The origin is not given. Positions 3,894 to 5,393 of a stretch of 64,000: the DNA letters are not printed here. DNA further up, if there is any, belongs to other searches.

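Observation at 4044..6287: Divergent pair of unknown proteins (secreted plus cytoplasmic) inserted between pip and valS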

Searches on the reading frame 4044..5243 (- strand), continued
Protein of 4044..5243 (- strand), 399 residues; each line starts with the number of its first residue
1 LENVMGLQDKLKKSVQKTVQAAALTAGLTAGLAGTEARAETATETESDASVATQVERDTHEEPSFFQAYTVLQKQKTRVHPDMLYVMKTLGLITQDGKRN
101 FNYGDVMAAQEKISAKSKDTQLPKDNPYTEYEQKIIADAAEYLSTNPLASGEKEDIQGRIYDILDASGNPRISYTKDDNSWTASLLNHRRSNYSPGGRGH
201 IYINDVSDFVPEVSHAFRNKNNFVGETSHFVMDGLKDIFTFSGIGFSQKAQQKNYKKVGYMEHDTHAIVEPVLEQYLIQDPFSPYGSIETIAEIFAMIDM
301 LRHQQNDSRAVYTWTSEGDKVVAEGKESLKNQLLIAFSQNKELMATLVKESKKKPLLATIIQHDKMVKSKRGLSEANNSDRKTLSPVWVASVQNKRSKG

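Call 34: search_solved_structures(query=A3, max_evalue=1, show_alignments=2)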
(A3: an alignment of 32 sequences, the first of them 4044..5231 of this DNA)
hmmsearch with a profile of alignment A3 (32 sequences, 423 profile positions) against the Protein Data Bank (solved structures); distinct sequences matched with E-value up to 1: 6.
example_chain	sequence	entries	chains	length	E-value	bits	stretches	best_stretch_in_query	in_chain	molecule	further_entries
9m3f_A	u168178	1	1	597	0.28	13.7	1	106-215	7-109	Angiotensin-converting enzyme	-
9w77_C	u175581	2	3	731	0.33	13.4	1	106-215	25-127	Angiotensin-converting enzyme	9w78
7c8k_A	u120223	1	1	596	0.5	12.8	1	107-215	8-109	Angiotensin-converting enzyme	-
7c8j_A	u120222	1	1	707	0.58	12.6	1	107-215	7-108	Angiotensin-converting enzyme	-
8u1q_H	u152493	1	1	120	0.58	12.6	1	201-231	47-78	mAb-2D10 heavy chain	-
7bsc_H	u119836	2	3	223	0.78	12.2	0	199-230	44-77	1G5.3 Fab Heavy Chain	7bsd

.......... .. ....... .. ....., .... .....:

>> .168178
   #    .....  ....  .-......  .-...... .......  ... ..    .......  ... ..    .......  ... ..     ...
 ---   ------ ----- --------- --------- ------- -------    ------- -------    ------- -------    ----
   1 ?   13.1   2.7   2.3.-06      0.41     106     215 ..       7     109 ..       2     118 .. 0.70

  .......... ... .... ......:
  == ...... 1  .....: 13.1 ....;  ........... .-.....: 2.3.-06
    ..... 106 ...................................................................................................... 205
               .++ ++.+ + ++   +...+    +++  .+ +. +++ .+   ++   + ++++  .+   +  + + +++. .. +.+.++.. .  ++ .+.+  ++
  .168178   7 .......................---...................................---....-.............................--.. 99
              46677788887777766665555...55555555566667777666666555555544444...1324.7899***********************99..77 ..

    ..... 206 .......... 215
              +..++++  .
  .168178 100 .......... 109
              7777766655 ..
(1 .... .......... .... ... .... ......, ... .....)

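Call 37: list_cluster_members(proteins=[P0015, P0016, P0017, P0018, P0021, P0022, P0032, P0037, P0043, P0046])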
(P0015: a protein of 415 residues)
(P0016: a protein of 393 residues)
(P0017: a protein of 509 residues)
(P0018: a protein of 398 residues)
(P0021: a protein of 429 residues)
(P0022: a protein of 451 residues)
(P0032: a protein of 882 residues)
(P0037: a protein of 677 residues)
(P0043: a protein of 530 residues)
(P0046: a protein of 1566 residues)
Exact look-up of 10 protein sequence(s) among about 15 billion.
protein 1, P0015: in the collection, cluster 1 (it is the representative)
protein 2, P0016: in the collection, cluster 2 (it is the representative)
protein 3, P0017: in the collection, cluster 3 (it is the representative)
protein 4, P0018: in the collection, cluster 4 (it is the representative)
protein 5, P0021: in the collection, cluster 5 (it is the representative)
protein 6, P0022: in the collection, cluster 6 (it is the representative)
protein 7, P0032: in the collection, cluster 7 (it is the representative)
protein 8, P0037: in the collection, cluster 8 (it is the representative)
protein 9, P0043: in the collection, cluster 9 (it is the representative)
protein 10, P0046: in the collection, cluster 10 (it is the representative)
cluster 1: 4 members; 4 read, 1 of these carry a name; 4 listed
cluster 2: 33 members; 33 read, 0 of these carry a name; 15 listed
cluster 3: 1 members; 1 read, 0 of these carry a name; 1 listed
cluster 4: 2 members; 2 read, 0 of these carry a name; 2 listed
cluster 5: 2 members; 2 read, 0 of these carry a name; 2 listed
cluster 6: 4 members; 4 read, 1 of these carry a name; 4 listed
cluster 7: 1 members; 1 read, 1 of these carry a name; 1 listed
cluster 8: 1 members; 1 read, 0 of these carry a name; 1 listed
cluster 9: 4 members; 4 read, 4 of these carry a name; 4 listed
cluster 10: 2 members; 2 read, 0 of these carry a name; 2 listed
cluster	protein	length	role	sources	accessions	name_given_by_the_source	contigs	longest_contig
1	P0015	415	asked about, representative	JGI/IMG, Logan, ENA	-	-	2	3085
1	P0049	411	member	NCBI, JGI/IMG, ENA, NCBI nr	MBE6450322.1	MAG: hypothetical protein E7013_06595 [Alphaproteobacteria bacterium] | hypothetical protein [Alphaproteobacteria bacterium]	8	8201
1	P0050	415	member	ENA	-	-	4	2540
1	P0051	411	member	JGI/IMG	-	-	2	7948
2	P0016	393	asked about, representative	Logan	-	-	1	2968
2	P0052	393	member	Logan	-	-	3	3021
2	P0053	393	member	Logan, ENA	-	-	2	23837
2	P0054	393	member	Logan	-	-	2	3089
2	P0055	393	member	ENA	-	-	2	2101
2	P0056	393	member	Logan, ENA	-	-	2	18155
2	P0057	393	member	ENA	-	-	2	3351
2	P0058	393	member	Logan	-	-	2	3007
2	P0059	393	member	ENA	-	-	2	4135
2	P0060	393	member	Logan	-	-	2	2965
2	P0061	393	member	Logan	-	-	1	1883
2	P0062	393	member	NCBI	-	-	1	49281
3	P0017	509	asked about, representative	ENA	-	-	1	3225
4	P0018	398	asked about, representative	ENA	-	-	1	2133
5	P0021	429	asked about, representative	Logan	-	-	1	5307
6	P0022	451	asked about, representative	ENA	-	-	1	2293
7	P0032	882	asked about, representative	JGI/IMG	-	hypothetical protein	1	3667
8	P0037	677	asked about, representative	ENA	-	-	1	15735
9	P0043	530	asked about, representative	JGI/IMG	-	hypothetical protein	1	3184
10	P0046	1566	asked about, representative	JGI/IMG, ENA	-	-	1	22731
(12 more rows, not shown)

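Call 50: find_encoding_contigs(protein=P0062, flank=8000, max_places=2)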
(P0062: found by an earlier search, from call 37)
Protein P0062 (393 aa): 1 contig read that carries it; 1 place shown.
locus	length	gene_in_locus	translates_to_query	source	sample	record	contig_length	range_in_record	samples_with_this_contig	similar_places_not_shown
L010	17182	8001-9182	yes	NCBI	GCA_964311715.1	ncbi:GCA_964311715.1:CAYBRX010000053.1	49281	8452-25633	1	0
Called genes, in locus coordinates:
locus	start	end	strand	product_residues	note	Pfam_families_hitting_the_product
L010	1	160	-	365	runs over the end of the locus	PF04055:Radical_SAM, PF13186:SPASM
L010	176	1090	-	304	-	PF13353:Fer4_12 (weak), PF04055:Radical_SAM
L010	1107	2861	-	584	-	PF00133:tRNA-synt_1, PF09334:tRNA-synt_1g, PF00133:tRNA-synt_1, PF08264:Anticodon_1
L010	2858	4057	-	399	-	PF04055:Radical_SAM, PF13353:Fer4_12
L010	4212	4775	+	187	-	PF13302:Acetyltransf_3, PF00583:Acetyltransf_1 (weak), PF13420:Acetyltransf_4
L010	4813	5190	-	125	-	-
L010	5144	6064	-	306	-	PF00271:Helicase_C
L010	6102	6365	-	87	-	-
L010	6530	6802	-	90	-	PF01555:N6_N4_Mtase (weak)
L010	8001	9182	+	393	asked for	-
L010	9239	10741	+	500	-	PF20154:LNT_N, PF00795:CN_hydrolase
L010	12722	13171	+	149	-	-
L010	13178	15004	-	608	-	PF00009:GTP_EFTU, PF01926:MMR_HSR1 (faint), PF22042:EF-G_D2, PF03144:GTP_EFTU_D2, PF00679:EFG_C, PF21018:BipA_C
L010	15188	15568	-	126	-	PF04170:NlpE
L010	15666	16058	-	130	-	PF04170:NlpE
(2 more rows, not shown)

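Call 51: find_encoding_contigs(protein=P0046, flank=10000, max_places=1)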
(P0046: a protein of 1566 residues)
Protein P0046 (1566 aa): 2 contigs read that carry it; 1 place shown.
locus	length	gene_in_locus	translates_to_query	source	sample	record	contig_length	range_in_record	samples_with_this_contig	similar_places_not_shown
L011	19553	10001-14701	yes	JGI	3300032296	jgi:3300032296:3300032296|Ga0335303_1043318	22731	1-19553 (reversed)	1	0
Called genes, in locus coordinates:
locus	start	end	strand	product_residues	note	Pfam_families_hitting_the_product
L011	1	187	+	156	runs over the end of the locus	PF00041:fn3 (weak)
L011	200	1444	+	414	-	-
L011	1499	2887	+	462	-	-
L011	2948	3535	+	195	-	-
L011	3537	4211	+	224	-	PF25702:CrAss_Ring_2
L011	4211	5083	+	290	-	PF24228:CrAss_Ring_1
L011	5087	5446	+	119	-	-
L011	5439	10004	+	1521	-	-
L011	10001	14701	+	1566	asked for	PF01476:LysM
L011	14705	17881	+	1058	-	-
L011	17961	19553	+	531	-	?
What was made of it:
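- P0046 lies after the CrAss_Ring_2, CrAss_Ring_1 and a ~1500-aa gene (call 51).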

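Call 67: search_protein_families(library=padloc, proteins=[window:4044-5231:-, L005:6095-6928:-, L005:6949-7854:-], max_evalue=1)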
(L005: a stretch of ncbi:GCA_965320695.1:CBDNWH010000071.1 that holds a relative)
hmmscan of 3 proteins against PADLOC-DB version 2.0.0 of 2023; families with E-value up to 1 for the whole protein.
window:4044-5231:- (395 aa): 0 families

L005:6095-6928:- (278 aa): 0 families

L005:6949-7854:- (302 aa): 0 families

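Call 76: find_encoding_contigs(protein=P0001, flank=6000, max_places=2)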
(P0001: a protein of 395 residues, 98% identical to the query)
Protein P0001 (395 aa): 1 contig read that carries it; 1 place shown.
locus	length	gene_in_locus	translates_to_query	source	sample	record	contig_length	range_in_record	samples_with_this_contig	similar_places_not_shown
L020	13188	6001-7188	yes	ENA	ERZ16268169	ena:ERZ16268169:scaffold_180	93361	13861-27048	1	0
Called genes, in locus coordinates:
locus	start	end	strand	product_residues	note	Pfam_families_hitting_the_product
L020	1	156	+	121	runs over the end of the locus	PF01050:MannoseP_isomer, PF07883:Cupin_2 (faint)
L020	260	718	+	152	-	PF00364:Biotin_lipoyl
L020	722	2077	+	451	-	PF00289:Biotin_carb_N, PF02786:CPSase_L_D2, PF02222:ATP-grasp, PF07478:Dala_Dala_lig_C, PF02785:Biotin_carb_C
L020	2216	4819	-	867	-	PF00133:tRNA-synt_1, PF01406:tRNA-synt_1e (faint), PF01921:tRNA-synt_1f (faint), PF09334:tRNA-synt_1g, PF08264:Anticodon_1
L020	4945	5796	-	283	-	-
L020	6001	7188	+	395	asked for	-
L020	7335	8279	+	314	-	PF00561:Abhydrolase_1, PF12146:Hydrolase_4 (weak), PF12697:Abhydrolase_6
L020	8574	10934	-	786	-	PF01588:tRNA_bind, PF03483:B3_4, PF03484:B5, PF17759:tRNA_synthFbeta, PF03147:FDX-ACB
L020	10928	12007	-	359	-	PF02912:Phe_tRNA-synt_N, PF01409:tRNA-synt_2d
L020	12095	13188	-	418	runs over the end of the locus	PF03977:OAD_beta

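Call 78: find_encoding_contigs(protein=P0049, flank=5000, max_places=2)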
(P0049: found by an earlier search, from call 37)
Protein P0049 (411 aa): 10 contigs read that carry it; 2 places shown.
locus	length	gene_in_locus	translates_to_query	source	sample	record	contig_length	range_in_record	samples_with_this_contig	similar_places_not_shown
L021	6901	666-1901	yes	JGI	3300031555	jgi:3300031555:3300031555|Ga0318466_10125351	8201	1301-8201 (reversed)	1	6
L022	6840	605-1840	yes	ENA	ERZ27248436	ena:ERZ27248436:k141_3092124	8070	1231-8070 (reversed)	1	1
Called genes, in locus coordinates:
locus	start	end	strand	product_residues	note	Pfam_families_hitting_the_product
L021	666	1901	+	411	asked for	-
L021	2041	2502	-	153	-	PF01957:NfeD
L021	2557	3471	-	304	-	PF01145:Band_7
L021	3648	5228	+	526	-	-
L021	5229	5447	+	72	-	-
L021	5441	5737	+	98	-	PF02452:PemK_toxin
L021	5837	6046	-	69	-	-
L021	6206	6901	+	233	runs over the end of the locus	PF00106:adh_short, PF08659:KR (weak), PF13561:adh_short_C2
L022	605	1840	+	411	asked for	-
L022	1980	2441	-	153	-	PF01957:NfeD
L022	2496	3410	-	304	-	PF01145:Band_7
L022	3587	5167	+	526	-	-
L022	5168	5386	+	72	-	-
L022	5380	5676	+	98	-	PF02452:PemK_toxin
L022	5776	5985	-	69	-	-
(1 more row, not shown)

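Call 79: find_encoding_contigs(protein=P0021, flank=5000, max_places=1)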
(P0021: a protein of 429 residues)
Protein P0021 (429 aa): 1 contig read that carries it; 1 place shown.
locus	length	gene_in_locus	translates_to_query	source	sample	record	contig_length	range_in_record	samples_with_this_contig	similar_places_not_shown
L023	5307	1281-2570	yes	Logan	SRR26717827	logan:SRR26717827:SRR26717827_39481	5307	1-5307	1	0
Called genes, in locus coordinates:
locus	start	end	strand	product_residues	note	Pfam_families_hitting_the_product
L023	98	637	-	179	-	PF02417:Chromate_transp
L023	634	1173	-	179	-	PF02417:Chromate_transp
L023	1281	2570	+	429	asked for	-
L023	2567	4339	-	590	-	PF01368:DHH, PF02272:DHHA1, PF17768:RecJ_OB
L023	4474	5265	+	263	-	-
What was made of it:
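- Bacterial gene neighbourhoods of family members are heterogeneous and uninformative (calls 50, 78, 79).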

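Call 80: find_encoding_contigs(protein=P0037, flank=8000, max_places=1)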
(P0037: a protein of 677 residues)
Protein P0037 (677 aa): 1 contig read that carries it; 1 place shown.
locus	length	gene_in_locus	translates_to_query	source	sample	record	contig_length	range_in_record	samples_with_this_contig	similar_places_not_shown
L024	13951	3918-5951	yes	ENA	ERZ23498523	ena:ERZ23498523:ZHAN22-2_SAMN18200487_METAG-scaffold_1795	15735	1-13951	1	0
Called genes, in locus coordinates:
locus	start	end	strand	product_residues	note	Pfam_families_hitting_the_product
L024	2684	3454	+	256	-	-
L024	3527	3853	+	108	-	-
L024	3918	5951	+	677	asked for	-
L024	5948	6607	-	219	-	-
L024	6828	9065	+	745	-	-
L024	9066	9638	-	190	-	PF00210:Ferritin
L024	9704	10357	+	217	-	-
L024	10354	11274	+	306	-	-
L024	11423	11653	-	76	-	-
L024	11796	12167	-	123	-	-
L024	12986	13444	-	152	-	-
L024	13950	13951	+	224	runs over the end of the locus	-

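Call 83: search_dna_similar(query=window:4044-5231:-, collection=phages, mode=protein, max_evalue=0.01, max_rows=15)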
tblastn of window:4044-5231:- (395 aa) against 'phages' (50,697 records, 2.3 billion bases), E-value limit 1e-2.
No match.
